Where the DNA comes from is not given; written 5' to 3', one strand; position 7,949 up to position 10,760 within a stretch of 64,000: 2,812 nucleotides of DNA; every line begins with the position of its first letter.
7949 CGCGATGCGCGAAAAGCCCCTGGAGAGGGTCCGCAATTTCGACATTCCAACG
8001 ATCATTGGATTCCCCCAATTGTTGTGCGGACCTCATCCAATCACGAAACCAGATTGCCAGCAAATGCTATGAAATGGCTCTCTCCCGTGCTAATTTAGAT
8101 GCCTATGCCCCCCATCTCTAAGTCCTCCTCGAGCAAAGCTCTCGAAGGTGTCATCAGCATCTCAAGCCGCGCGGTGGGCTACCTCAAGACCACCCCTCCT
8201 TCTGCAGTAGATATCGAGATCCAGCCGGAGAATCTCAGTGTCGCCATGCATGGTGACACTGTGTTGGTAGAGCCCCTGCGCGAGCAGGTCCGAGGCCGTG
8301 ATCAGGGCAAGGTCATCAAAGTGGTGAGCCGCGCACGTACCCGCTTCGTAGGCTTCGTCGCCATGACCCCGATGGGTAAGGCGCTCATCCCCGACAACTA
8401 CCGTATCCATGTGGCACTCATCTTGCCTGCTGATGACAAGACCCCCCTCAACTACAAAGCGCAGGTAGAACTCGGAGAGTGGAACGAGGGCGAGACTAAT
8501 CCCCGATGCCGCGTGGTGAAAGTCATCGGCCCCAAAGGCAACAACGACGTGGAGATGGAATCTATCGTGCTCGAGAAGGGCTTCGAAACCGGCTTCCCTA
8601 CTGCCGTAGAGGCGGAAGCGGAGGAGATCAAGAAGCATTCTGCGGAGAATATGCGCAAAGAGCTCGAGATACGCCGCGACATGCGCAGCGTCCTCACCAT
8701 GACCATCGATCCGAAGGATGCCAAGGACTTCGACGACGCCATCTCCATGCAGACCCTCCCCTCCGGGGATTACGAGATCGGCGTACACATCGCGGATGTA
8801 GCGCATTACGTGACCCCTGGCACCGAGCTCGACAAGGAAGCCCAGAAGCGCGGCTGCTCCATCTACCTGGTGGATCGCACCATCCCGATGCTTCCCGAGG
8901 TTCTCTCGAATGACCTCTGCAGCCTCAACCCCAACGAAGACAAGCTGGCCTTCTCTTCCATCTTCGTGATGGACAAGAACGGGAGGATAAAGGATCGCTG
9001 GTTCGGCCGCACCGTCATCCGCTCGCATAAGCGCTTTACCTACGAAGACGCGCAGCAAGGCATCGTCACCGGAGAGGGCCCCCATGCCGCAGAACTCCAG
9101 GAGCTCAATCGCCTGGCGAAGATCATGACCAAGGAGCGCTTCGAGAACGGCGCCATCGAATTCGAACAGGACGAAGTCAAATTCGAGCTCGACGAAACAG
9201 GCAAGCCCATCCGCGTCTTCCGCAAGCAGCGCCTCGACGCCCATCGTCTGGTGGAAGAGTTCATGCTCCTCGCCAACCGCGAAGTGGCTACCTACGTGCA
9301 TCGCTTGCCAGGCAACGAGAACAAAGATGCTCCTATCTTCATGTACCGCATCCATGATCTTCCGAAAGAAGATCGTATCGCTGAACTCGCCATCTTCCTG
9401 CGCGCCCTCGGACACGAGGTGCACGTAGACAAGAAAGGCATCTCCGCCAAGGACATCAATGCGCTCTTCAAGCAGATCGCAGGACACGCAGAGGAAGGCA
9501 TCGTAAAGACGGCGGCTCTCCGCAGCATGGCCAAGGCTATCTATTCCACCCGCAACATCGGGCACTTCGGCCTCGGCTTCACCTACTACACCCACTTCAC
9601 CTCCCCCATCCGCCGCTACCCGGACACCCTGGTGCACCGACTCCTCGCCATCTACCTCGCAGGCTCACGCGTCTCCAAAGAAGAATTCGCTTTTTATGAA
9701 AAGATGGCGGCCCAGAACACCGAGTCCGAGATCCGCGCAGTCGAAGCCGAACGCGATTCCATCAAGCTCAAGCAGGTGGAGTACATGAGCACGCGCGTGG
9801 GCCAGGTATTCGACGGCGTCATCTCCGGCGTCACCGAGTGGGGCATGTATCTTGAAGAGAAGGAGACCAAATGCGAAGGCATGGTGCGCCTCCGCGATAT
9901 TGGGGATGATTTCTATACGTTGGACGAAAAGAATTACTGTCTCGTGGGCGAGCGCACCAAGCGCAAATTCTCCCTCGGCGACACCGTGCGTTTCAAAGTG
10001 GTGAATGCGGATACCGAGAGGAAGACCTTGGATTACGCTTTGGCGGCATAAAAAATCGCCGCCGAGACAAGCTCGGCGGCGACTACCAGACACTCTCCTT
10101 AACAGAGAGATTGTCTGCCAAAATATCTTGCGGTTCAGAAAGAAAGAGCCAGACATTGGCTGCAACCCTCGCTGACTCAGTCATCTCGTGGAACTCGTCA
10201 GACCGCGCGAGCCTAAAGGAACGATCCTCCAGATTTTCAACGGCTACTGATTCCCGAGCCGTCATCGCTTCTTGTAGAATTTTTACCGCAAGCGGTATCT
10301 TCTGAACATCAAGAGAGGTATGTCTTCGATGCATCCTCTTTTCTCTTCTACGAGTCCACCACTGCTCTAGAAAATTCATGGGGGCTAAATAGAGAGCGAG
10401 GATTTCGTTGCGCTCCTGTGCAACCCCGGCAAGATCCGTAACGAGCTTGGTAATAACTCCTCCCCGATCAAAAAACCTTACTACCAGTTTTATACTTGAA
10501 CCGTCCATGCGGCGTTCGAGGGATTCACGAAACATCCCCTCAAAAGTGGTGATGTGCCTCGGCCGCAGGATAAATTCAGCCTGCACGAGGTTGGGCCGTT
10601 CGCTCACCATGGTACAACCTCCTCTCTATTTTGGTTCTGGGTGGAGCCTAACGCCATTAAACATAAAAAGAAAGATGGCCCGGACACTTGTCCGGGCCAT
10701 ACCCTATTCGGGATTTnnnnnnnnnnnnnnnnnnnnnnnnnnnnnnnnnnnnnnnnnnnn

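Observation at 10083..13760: ParB/Srx-fold Zn-ribbon protein in a small accessory segment bracketed by a duplicated gene-end plus terminator module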

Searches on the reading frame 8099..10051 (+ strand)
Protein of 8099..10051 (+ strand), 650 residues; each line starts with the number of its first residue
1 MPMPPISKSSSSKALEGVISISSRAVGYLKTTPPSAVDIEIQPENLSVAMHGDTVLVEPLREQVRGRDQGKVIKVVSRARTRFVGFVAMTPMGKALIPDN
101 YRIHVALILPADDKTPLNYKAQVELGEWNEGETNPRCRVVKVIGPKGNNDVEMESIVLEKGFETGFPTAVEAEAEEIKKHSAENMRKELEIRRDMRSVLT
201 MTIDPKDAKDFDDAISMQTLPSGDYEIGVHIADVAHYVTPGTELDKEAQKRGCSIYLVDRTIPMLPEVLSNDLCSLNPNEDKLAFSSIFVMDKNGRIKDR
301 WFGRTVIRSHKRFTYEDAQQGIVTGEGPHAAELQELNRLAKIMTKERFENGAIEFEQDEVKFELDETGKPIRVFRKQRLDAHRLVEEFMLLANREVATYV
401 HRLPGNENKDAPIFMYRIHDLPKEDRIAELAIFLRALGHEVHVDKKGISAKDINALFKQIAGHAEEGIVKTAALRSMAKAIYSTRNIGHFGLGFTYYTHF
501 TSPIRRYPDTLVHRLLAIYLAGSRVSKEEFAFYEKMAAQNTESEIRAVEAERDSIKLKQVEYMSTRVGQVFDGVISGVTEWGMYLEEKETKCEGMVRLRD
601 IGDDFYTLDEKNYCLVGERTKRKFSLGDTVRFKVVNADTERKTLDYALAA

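Call 7: search_protein_families(library=pfam, proteins=[window:8099-10051:+], max_evalue=0.1)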
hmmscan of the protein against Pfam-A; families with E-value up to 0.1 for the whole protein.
window:8099-10051:+ (650 aa): 6 families
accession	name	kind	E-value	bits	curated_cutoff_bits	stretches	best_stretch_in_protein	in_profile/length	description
PF00773.25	RNB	-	3.2e-109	365.6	29.3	1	192-520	1-324/326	RNB domain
PF17876.7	CSD2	-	6.1e-13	49.1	26.2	1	97-167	3-74/74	Cold shock domain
PF08206.17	OB_RNB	-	3.6e-08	33.4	24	1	17-75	1-58/58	Ribonuclease B OB domain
PF17849.7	OB_Dis3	-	4.9e-06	27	22.8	1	119-160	35-76/77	Dis3-like cold-shock domain 2 (CSD2)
PF00575.29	S1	-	5.7e-06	27.1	22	1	566-644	3-69/74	S1 RNA binding domain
PF25049.1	OB_HELZ2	-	0.0026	18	29.3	1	35-80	41-89/90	3'-5' exoribonuclease HELZ2, OB-fold domain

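Call 27: find_encoding_contigs(protein=window:8099-10051:+, flank=10000, max_places=10)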
Protein window:8099-10051:+ (650 aa): no gene with exactly this product is on record in the collection.

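Call 70: find_related_loci(query=window:8099-10051:+, collection=metagenome_contigs, flank=8000)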
Query window:8099-10051:+ (650 aa) in metagenome_contigs; peptide patterns used: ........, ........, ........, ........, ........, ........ (x = any residue, [..] = any of these).
105 stretches matched a pattern; 9 encode a relative of the query (tblastn E <= 1e-3); 9 distinct loci.
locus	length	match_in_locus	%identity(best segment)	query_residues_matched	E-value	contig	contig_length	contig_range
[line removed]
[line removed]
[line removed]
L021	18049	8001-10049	52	5-650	0e+0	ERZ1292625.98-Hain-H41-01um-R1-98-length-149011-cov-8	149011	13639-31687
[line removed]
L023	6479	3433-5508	51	4-648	0e+0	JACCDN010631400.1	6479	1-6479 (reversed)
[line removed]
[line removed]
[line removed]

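Call 78: search_protein_families(library=phrogs, proteins=[L018:2518-3453:-, L018:2133-2504:-, L018:1701-2090:-], max_evalue=0.01)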
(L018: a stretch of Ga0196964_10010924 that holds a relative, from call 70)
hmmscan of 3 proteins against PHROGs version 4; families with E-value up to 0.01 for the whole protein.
L018:2518-3453:- (311 aa): 0 families

L018:2133-2504:- (123 aa): 0 families

L018:1701-2090:- (129 aa): 0 families

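Call 79: search_protein_families(library=pfam, proteins=[L018:2518-3453:-, L018:2133-2504:-, L018:1701-2090:-], max_evalue=0.01)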
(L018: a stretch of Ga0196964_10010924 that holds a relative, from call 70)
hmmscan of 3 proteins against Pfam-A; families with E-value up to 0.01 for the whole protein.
L018:2518-3453:- (311 aa): 0 families

L018:2133-2504:- (123 aa): 2 families
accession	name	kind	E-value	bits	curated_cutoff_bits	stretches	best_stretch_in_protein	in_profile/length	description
PF08818.16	DUF1801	-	1.9e-16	60.7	27.2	1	20-111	1-84/85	Domain of unknown function (DU1801)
PF18899.5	DUF5655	-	0.0024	18.3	24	1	10-66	2-58/109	Domain of unknown function (DUF5655)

L018:1701-2090:- (129 aa): 0 families

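Call 109: search_protein_families(library=ncbifam, proteins=[window:8099-10051:+], max_evalue=0.00001)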
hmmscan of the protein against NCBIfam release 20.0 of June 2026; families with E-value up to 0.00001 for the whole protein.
window:8099-10051:+ (650 aa): 7 families
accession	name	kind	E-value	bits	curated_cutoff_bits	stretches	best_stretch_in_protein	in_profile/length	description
TIGR02063.1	RNase_R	equivalog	1.6e-203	677.9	597.85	1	9-649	63-710/711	ribonuclease R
TIGR00358.1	3_prime_RNase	superfamily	1.2e-151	506.2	368.6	1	10-647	12-655/657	VacB/RNase II family 3'-5' exoribonuclease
NF008648.0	PRK11642.1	equivalog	3.1e-113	379.7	982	1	35-648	104-724/813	ribonuclease R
NF003455.0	PRK05054.1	equivalog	2.6e-61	207.6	542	1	11-642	18-637/645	exoribonuclease II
TIGR02062.1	RNase_B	equivalog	2.2e-55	187.9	641.9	1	12-541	19-540/646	exoribonuclease II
NF006333.0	PRK08563.1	equivalog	1.5e-08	34.5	143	1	568-641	82-153/188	DNA-directed RNA polymerase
TIGR00448.1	rpoE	equivalog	6.2e-07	29.2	124.2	1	567-637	81-149/179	DNA-directed RNA polymerase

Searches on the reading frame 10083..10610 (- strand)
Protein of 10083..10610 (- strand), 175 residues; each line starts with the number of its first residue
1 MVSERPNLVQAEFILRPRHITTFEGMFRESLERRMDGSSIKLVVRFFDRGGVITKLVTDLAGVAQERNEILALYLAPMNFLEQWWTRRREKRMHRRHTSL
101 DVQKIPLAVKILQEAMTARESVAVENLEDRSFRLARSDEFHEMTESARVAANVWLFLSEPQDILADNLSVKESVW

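Call 7: search_protein_families(library=pfam, proteins=[window:10083-10610:-], max_evalue=0.1)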
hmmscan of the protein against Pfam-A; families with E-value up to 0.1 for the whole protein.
window:10083-10610:- (175 aa): 1 family
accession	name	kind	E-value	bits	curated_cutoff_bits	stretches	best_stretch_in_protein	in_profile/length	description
PF13350.11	Y_phosphatase3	-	0.075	13.4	22.2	0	48-121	140-200/240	Tyrosine phosphatase family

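Call 8: search_protein_families(library=padloc, proteins=[window:10083-10610:-], max_evalue=0.1)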
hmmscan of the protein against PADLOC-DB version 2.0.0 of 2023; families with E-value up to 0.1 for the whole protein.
window:10083-10610:- (175 aa): 0 families

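Call 9: search_protein_families(library=ncbifam, proteins=[window:10083-10610:-], max_evalue=0.1)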
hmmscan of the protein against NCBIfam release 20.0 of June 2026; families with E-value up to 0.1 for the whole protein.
window:10083-10610:- (175 aa): 3 families
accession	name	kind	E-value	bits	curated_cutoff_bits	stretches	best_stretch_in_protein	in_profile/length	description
NF042964.1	phospholipD_antiphage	equivalog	0.012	13.9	1100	1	78-145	306-373/895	phospholipase D-like domain-containing anti-phage protein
NF000328.3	blaSED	exception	0.026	14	650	1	93-171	26-105/295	SED family class A beta-lactamase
NF049858.1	blaSED_CdiA_fam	equivalog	0.045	13.2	580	1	98-172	29-105/293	CdiA/SED family class A beta-lactamase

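Call 78: search_protein_families(library=phrogs, proteins=[window:10083-10610:-, L011:2499-3215:+], max_evalue=0.01)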
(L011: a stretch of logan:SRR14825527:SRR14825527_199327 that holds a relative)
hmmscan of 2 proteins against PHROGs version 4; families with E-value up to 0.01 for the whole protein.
window:10083-10610:- (175 aa): 0 families

L011:2499-3215:+ (238 aa): 0 families

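Call 79: search_protein_families(library=pfam, proteins=[L011:2499-3215:+, L010:9235-9780:+], max_evalue=0.01)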
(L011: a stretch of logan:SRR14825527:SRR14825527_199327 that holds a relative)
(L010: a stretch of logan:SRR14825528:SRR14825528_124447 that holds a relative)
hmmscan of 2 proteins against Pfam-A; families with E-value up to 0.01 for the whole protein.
L011:2499-3215:+ (238 aa): 0 families

L010:9235-9780:+ (181 aa): 0 families
